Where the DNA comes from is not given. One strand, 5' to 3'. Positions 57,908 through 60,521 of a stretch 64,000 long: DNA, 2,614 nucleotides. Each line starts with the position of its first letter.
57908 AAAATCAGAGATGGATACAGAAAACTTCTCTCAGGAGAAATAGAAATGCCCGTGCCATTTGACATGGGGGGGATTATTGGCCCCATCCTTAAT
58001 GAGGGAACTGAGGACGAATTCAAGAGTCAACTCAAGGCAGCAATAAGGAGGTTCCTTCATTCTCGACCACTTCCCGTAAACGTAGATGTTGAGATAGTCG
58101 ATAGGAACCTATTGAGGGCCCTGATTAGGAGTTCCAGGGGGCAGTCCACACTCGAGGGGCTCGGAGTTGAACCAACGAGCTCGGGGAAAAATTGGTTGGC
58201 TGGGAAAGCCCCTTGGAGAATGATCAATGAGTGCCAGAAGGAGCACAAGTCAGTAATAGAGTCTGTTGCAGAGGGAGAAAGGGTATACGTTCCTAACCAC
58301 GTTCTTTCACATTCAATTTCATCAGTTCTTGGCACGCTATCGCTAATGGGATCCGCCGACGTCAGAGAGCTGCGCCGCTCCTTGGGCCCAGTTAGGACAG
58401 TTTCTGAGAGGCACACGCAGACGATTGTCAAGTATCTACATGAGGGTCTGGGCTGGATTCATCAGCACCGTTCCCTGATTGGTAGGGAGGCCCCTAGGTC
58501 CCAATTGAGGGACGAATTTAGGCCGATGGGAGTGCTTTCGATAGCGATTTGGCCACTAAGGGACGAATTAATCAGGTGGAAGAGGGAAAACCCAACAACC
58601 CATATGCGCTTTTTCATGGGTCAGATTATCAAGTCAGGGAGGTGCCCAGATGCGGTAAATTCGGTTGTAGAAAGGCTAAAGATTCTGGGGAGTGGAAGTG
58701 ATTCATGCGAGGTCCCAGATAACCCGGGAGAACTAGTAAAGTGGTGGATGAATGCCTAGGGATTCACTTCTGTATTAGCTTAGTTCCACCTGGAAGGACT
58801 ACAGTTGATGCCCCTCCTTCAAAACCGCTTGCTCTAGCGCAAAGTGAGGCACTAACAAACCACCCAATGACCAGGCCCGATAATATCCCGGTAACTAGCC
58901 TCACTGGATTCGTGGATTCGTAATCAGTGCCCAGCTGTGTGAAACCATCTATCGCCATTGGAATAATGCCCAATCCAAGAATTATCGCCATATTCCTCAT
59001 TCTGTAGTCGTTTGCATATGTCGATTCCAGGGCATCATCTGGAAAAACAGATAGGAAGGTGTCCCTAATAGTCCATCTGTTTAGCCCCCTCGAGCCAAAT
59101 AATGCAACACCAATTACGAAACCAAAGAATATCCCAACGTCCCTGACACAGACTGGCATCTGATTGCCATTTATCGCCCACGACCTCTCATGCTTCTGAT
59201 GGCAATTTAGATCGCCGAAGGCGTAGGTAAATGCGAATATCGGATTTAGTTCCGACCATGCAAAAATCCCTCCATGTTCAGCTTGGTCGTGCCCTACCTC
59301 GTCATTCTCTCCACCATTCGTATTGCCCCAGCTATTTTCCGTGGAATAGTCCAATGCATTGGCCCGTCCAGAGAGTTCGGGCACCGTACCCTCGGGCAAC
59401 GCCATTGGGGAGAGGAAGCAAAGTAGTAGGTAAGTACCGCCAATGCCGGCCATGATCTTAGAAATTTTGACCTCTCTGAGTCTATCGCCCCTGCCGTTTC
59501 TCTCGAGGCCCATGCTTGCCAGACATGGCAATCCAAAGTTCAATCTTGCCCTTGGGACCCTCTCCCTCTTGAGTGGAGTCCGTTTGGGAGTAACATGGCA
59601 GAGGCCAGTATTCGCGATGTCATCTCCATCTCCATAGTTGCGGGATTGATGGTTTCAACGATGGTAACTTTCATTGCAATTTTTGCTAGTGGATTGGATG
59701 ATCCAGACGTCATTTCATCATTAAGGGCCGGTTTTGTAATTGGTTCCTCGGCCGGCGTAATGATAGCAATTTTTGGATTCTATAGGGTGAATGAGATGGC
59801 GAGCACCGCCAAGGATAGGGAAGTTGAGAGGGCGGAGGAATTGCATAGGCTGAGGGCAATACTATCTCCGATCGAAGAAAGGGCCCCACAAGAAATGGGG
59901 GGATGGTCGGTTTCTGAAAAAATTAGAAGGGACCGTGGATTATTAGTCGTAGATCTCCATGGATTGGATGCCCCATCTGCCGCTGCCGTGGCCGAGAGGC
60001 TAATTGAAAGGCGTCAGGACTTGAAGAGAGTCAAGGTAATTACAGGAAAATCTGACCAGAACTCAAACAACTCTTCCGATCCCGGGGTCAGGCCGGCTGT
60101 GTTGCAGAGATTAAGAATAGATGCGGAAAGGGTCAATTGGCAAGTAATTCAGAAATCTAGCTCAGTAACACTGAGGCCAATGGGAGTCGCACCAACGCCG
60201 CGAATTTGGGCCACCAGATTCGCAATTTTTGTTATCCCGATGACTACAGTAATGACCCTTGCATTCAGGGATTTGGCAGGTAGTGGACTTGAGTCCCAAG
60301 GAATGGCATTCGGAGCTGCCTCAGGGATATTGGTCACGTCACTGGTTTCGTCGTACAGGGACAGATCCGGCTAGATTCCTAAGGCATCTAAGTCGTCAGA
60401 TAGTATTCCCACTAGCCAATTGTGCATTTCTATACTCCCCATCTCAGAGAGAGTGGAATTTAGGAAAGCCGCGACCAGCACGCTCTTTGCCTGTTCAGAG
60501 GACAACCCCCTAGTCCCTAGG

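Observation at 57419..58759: Thymidylate-kinase-like domain with an altered P-loop, fused to an uncharacterised domain of about 240 aa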

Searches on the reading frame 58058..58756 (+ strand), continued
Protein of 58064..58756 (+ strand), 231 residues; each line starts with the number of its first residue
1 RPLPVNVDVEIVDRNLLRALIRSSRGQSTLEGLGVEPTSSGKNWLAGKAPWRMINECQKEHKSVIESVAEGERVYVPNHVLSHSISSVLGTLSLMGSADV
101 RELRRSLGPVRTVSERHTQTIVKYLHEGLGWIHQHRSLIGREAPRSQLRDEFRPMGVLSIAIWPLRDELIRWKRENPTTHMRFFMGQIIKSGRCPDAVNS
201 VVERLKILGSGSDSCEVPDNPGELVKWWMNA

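Call 64: find_encoding_contigs(protein=P0215, flank=5000, max_places=1)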
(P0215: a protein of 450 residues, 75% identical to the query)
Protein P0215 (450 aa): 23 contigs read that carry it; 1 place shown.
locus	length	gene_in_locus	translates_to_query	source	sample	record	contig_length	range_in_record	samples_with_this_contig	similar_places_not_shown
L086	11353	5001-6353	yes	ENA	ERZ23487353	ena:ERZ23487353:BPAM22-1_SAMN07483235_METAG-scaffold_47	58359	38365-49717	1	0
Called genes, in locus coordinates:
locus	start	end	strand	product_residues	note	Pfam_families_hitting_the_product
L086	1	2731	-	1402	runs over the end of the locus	PF18911:PKD_4, PF00801:PKD, PF18911:PKD_4, PF00801:PKD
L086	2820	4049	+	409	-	PF04389:Peptidase_M28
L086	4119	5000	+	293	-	PF13620:CarboxypepD_reg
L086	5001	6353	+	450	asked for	PF02223:Thymidylate_kin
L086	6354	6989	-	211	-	PF09858:DUF2085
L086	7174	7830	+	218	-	-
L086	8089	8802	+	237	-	PF04967:HTH_10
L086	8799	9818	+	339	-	PF01135:PCMT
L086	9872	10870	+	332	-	PF13646:HEAT_2 (faint)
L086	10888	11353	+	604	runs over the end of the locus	PF17899:Peptidase_M61_N, PF05299:Peptidase_M61, PF13180:PDZ_2 (weak)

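Call 65: find_encoding_contigs(protein=P0128, flank=6000, max_places=1)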
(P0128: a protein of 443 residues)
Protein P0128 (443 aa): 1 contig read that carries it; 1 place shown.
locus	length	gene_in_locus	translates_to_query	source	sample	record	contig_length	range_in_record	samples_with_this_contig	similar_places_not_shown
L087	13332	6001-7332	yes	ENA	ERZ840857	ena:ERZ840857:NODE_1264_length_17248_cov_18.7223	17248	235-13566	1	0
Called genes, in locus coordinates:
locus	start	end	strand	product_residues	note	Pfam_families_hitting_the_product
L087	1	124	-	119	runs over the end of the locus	?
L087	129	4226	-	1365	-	PF00801:PKD, PF18911:PKD_4, PF18981:InlK_D3 (faint), PF00801:PKD (weak), PF18911:PKD_4, PF00801:PKD, PF18911:PKD_4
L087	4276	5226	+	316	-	PF05096:Glu_cyclase_2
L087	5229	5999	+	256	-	PF13620:CarboxypepD_reg (weak)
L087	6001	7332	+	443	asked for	PF02223:Thymidylate_kin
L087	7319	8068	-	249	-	PF09858:DUF2085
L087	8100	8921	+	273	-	-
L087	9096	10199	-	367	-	PF01458:SUFBD_core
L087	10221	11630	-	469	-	PF19295:SufBD_N, PF01458:SUFBD_core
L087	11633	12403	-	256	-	PF00005:ABC_tran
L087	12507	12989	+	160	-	-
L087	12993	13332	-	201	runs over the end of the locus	PF02545:Maf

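Call 66: find_encoding_contigs(protein=P0213, flank=6000, max_places=1)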
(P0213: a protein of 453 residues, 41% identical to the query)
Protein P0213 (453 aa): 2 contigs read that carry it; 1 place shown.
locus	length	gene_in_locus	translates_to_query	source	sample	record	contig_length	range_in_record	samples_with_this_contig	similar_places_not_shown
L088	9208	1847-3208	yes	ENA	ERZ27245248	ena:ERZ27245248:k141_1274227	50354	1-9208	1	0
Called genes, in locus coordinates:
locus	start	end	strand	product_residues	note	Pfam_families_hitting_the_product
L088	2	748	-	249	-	?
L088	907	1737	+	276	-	PF09858:DUF2085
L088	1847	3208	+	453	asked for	PF02223:Thymidylate_kin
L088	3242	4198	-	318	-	PF13620:CarboxypepD_reg (weak)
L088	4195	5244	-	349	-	PF05096:Glu_cyclase_2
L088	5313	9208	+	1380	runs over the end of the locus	PF00801:PKD (weak), PF18911:PKD_4, PF00801:PKD, PF18911:PKD_4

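Call 69: find_encoding_contigs(protein=P0142, flank=6000, max_places=2)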
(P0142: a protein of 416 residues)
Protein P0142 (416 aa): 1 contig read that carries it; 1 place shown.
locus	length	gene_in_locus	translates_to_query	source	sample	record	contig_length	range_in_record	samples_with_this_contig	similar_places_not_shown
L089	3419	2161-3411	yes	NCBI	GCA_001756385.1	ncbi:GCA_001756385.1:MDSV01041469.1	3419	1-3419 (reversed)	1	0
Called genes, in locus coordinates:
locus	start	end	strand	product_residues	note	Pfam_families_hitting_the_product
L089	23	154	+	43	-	-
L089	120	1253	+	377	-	PF05096:Glu_cyclase_2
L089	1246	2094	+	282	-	PF13620:CarboxypepD_reg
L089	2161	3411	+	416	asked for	PF02223:Thymidylate_kin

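Call 70: find_encoding_contigs(protein=P0139, flank=6000, max_places=2)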
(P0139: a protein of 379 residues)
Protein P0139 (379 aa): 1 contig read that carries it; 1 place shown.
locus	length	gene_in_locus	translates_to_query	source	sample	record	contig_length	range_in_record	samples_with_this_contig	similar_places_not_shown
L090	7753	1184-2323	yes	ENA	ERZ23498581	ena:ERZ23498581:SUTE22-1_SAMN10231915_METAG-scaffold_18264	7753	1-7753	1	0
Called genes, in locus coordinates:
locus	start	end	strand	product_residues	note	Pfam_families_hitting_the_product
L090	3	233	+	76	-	?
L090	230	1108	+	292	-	PF13620:CarboxypepD_reg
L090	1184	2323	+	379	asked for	PF02223:Thymidylate_kin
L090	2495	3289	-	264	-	PF09858:DUF2085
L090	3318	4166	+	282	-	PF00248:Aldo_ket_red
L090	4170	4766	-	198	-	PF02632:BioY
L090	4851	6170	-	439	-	PF00155:Aminotran_1_2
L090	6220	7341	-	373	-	PF01545:Cation_efflux, PF16916:ZT_dimer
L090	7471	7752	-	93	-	?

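Call 77: find_encoding_contigs(protein=P0121, flank=3000, max_places=3)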
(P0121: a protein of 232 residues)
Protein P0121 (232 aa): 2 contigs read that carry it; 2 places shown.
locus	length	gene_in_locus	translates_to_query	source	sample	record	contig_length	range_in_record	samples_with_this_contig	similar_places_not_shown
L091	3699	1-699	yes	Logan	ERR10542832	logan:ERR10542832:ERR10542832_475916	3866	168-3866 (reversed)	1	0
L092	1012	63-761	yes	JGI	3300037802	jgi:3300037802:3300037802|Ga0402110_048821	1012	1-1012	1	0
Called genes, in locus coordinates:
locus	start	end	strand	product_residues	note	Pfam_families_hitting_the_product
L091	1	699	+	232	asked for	?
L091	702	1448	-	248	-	PF09858:DUF2085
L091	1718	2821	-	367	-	PF01458:SUFBD_core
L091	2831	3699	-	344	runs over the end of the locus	?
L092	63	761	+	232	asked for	-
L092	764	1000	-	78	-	PF09858:DUF2085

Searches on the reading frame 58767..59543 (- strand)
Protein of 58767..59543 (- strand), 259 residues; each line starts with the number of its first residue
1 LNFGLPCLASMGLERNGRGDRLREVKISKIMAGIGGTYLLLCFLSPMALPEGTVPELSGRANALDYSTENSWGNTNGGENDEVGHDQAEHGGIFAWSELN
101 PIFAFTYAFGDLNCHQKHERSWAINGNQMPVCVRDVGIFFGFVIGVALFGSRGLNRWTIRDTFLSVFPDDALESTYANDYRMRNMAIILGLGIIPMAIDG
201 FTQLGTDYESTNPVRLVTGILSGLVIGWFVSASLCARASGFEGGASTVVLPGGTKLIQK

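Call 28: search_protein_families(library=pfam, proteins=[window:58767-59543:-], max_evalue=0.01)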
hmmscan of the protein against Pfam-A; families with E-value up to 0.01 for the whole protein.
window:58767-59543:- (259 aa): 1 family
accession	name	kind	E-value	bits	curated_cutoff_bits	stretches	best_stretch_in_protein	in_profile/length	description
PF09858.14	DUF2085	-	7.2e-24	84.5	25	1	114-228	1-89/90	Predicted membrane protein (DUF2085)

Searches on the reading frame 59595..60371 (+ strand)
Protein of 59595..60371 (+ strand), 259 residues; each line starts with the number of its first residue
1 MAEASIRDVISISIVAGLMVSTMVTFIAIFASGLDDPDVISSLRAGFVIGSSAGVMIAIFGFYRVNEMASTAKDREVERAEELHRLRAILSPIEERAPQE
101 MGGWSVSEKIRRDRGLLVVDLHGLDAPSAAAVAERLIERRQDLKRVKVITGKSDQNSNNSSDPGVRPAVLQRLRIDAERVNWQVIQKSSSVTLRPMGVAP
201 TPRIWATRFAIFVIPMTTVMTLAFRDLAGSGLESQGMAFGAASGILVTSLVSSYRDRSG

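Call 28: search_protein_families(library=pfam, proteins=[window:59595-60371:+], max_evalue=0.01)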
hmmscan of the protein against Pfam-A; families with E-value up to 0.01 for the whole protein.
window:59595-60371:+ (259 aa): 1 family
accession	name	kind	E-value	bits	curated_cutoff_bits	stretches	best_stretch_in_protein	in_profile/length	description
PF01713.27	Smr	-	0.0015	19.1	25.7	1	119-174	1-51/77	Smr domain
